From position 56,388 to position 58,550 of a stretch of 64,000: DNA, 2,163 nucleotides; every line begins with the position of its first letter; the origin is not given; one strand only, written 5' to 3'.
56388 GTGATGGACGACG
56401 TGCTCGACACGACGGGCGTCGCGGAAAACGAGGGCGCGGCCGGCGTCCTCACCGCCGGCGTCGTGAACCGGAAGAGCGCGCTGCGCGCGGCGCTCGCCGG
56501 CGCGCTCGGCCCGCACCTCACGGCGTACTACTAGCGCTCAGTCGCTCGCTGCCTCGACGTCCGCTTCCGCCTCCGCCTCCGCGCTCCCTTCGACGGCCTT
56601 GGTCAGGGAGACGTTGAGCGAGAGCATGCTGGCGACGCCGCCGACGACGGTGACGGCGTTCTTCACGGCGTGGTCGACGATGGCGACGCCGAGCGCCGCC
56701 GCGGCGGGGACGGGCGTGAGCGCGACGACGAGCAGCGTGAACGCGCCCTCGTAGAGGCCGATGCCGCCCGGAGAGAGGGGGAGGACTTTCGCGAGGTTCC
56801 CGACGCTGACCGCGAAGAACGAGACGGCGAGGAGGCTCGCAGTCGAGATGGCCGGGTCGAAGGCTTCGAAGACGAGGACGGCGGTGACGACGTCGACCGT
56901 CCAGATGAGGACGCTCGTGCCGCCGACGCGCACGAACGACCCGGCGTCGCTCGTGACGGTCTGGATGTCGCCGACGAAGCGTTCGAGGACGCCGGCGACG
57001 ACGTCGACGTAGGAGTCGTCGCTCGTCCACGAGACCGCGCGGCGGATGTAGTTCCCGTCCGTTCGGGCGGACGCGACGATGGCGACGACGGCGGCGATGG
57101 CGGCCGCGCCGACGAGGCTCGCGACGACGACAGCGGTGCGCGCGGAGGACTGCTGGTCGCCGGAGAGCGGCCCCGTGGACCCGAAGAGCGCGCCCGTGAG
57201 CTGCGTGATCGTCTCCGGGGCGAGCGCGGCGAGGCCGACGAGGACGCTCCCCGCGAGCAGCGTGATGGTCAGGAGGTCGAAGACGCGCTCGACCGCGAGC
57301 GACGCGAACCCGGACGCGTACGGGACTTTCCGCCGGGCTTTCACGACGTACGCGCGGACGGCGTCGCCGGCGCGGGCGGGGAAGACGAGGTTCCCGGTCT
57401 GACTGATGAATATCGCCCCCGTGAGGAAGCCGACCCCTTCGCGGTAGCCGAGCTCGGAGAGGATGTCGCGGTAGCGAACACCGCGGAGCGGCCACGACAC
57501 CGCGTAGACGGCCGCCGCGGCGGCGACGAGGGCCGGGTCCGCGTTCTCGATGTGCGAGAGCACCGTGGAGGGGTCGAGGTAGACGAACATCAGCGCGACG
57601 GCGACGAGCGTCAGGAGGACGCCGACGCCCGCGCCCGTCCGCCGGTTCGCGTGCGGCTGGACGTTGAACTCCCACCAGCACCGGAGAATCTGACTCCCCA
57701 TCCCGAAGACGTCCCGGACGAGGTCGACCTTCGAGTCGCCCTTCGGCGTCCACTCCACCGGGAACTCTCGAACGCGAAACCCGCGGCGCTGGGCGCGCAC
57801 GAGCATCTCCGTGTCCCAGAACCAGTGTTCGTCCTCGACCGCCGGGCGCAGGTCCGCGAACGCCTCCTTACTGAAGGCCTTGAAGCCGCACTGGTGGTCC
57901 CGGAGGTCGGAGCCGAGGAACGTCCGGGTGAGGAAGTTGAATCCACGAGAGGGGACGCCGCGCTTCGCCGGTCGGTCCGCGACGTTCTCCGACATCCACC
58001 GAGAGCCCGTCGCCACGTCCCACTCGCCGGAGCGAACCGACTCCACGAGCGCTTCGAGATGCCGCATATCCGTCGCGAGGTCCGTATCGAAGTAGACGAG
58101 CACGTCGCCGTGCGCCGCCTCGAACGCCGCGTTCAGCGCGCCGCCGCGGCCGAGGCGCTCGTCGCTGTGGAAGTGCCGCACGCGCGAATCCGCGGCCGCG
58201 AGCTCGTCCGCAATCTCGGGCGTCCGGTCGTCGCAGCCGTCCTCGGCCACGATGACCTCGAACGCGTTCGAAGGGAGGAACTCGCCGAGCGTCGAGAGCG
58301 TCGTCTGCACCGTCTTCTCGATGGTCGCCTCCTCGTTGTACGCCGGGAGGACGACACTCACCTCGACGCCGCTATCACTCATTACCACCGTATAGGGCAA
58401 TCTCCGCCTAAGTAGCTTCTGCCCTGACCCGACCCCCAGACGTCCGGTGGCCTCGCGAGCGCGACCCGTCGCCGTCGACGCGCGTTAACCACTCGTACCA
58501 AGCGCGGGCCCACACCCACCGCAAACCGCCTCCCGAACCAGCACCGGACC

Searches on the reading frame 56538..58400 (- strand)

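Call 51: search_protein_families(library=pfam, proteins=[window:56538-58400:-], max_evalue=0.00001)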
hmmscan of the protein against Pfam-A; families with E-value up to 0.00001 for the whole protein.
window:56538-58400:- (620 aa): 3 families
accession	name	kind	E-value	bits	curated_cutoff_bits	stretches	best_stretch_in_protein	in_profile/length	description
PF03706.18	LPG_synthase_TM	-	4.9e-43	148.2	33.4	1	260-587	4-301/302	Lysylphosphatidylglycerol synthase TM region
PF00535.33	Glycos_transf_2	-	1.6e-30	106.7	23.3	1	15-184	1-167/168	Glycosyl transferase family 2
PF13641.12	Glyco_tranf_2_3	-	1.1e-09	39.1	27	1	14-144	3-131/230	Glycosyltransferase like family 2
